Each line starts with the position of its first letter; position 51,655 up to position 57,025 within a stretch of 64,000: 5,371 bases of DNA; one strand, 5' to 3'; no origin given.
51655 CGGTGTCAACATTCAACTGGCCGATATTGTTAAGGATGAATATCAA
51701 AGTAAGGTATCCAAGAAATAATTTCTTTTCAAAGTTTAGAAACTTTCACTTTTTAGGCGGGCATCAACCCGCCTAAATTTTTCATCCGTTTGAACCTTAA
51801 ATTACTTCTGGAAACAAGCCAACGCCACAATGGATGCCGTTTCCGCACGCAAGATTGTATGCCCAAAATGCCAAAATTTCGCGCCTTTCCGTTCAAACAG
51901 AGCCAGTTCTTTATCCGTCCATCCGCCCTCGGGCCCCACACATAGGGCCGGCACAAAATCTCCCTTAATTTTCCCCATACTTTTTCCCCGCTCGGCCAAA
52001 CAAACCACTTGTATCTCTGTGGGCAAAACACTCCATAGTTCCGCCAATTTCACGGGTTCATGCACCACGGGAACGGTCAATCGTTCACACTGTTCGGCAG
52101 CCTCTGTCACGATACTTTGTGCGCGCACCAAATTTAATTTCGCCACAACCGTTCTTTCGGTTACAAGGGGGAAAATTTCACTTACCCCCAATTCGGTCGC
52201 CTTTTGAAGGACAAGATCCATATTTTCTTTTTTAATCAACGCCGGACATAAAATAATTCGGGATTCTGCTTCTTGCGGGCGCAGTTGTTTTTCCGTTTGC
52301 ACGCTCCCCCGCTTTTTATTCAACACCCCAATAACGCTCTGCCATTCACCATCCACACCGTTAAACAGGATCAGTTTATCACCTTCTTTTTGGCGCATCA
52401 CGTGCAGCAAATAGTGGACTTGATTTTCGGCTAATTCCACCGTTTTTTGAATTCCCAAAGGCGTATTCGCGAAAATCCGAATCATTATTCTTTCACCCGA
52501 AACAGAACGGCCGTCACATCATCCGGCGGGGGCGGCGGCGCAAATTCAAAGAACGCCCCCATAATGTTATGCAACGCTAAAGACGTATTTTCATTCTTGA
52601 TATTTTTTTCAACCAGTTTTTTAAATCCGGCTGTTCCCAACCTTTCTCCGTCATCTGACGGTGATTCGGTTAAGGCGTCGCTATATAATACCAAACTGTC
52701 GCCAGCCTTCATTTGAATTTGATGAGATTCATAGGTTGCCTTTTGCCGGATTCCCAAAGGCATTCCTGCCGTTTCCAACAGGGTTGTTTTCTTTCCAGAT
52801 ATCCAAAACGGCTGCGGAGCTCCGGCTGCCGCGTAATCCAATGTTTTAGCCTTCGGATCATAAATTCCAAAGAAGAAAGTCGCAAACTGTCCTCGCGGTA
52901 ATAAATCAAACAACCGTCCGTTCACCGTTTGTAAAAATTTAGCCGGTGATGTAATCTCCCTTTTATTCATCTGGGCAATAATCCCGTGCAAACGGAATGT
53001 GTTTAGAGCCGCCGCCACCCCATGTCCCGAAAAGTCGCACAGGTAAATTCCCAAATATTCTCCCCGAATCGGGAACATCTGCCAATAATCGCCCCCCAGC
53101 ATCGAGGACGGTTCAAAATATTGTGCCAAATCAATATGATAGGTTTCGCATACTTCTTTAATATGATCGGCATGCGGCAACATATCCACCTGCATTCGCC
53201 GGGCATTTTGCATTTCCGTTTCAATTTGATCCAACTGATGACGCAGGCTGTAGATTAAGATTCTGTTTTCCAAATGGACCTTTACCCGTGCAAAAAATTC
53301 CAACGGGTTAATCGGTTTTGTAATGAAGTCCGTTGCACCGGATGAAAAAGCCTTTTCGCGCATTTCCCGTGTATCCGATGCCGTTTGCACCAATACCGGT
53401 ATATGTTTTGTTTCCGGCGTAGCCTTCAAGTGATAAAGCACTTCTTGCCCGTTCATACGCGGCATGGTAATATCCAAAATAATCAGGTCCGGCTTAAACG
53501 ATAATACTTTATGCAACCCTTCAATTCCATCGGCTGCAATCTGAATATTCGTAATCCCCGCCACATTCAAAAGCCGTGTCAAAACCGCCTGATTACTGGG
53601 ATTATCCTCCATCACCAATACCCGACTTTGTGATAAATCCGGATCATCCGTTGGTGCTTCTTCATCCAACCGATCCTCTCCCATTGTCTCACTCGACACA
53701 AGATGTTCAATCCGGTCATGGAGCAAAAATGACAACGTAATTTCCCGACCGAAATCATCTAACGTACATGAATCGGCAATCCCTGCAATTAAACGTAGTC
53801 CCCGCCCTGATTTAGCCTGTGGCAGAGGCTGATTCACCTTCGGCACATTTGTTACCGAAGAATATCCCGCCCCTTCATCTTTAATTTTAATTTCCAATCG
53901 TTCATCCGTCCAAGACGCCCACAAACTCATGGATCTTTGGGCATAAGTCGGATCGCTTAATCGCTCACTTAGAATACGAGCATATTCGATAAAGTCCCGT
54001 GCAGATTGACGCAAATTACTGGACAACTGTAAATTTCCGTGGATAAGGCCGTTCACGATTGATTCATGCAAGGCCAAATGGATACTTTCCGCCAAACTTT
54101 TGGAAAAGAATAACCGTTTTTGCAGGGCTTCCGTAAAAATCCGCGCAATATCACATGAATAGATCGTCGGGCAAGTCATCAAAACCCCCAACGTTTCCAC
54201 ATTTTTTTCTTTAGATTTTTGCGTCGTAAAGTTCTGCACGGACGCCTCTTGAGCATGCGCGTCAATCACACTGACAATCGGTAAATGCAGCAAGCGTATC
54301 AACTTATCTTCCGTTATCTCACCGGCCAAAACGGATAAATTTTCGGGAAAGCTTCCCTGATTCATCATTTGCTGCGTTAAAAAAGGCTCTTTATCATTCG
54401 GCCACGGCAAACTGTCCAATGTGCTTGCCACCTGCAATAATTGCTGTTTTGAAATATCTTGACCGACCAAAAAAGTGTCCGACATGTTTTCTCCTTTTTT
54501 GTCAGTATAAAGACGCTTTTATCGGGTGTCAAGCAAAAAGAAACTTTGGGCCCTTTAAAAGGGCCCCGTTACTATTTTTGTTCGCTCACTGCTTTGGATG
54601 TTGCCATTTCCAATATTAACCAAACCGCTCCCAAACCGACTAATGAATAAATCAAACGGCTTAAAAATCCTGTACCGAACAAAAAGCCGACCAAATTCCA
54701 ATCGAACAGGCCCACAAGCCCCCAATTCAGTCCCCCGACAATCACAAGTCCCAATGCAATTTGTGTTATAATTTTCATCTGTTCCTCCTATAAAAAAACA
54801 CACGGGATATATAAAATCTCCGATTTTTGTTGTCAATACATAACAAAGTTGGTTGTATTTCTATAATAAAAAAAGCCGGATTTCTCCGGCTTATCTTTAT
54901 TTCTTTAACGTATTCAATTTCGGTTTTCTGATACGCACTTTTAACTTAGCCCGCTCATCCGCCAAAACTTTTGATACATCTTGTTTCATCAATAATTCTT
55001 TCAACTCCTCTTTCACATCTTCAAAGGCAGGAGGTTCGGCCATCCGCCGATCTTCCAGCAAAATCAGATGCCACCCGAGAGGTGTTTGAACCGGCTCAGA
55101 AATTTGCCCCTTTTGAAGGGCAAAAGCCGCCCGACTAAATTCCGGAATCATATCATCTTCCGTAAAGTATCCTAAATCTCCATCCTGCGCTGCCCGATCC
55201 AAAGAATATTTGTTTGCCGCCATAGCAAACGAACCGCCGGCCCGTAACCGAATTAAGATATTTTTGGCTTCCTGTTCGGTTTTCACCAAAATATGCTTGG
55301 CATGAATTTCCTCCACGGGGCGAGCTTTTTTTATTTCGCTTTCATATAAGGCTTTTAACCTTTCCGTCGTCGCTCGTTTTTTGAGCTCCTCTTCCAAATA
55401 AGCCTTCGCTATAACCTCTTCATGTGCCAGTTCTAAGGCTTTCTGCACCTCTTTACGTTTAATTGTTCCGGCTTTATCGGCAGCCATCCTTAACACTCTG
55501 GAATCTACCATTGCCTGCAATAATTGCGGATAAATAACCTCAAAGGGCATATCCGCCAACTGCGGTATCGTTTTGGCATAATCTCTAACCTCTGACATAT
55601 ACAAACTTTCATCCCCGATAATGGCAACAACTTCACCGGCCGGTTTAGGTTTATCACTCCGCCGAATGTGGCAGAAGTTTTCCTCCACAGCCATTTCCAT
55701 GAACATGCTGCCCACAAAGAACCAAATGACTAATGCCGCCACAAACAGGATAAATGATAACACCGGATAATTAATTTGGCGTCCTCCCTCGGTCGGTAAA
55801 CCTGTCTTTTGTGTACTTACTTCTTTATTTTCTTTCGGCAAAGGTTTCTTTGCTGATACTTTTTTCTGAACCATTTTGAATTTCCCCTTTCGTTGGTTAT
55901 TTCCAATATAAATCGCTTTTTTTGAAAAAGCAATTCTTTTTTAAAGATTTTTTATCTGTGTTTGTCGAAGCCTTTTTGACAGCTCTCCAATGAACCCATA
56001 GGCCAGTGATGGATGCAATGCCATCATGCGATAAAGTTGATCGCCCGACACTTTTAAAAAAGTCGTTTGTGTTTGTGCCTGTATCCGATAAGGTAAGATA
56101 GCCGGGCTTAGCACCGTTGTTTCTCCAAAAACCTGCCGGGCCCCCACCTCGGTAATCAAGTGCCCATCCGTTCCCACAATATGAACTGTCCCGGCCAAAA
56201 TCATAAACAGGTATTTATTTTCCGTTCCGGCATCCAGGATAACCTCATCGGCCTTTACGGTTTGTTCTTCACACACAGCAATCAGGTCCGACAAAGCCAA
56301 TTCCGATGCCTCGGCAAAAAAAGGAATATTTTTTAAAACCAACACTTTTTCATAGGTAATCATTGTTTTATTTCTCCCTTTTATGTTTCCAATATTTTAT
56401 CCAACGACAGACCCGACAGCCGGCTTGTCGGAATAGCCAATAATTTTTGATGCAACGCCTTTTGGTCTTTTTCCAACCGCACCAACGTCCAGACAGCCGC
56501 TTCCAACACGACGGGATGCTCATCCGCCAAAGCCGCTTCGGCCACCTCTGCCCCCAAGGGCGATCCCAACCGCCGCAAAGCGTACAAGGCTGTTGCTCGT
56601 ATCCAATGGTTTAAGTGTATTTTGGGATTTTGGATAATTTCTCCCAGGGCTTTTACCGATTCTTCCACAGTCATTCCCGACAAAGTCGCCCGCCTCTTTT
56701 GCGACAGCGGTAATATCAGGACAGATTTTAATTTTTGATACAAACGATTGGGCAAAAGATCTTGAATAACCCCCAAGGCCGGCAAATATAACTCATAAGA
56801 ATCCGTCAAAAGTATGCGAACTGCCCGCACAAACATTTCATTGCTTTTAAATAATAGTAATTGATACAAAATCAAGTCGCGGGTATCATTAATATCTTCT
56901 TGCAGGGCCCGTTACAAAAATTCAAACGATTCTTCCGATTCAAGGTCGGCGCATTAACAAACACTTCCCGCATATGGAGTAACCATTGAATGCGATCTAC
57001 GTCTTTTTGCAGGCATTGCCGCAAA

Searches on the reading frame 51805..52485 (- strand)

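Call 56: search_protein_families(library=pfam, proteins=[window:51805-52485:-], max_evalue=0.00001)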
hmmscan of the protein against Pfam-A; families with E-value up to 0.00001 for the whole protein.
window:51805-52485:- (227 aa): 2 families
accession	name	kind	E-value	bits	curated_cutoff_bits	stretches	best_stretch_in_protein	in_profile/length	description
PF04452.19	Methyltrans_RNA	-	3.3e-42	144.3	23.9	1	73-225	3-164/165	RNA methyltransferase domain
PF20260.4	PUA_4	-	4.6e-13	49.5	23.9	1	19-62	2-45/48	RNA methyltransferase PUA domain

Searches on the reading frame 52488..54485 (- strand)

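Call 57: search_protein_families(library=pfam, proteins=[window:52488-54485:-], max_evalue=0.001)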
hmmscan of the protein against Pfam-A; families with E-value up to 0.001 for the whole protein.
window:52488-54485:- (666 aa): 3 families
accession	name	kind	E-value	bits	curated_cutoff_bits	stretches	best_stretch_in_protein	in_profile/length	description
PF07228.17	SpoIIE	-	8e-40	137.3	25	1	476-664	3-191/192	Stage II sporulation protein E (SpoIIE)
PF00072.30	Response_reg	-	8.7e-25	87.5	30.2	1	289-401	1-110/111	Response regulator receiver domain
PF13581.12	HATPase_c_2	-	5e-10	39.9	27.4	1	114-252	12-126/127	Histidine kinase-like ATPase domain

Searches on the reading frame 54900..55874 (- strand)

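Call 57: search_protein_families(library=pfam, proteins=[window:54900-55874:-], max_evalue=0.001)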
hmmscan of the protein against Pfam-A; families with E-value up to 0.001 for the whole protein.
window:54900-55874:- (325 aa): 3 families
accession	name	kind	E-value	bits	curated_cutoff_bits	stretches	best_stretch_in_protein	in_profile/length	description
PF00639.27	Rotamase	-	2.9e-20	73.5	21.7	1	198-275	17-97/97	PPIC-type PPIASE domain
PF13616.12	Rotamase_3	-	5.1e-20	72.6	22.5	1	182-276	9-115/116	PPIC-type PPIASE domain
PF13145.12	Rotamase_2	-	1.7e-15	58.4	27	1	169-289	2-121/121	PPIC-type PPIASE domain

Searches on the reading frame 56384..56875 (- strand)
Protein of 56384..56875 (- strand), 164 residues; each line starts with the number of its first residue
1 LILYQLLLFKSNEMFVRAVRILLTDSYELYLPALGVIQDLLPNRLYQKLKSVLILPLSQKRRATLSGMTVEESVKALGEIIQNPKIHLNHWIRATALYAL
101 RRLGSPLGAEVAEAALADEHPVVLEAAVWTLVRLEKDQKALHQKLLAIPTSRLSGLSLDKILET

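Call 57: search_protein_families(library=pfam, proteins=[window:56384-56875:-], max_evalue=0.001)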
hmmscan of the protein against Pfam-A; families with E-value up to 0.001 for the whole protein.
window:56384-56875:- (164 aa): 2 families
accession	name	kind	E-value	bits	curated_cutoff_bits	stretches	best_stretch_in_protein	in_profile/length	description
PF13646.12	HEAT_2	-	5e-05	23.9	27.7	1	88-141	12-64/88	HEAT repeats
PF02985.28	HEAT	-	0.00039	20.9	23.5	0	115-134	8-27/31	HEAT repeat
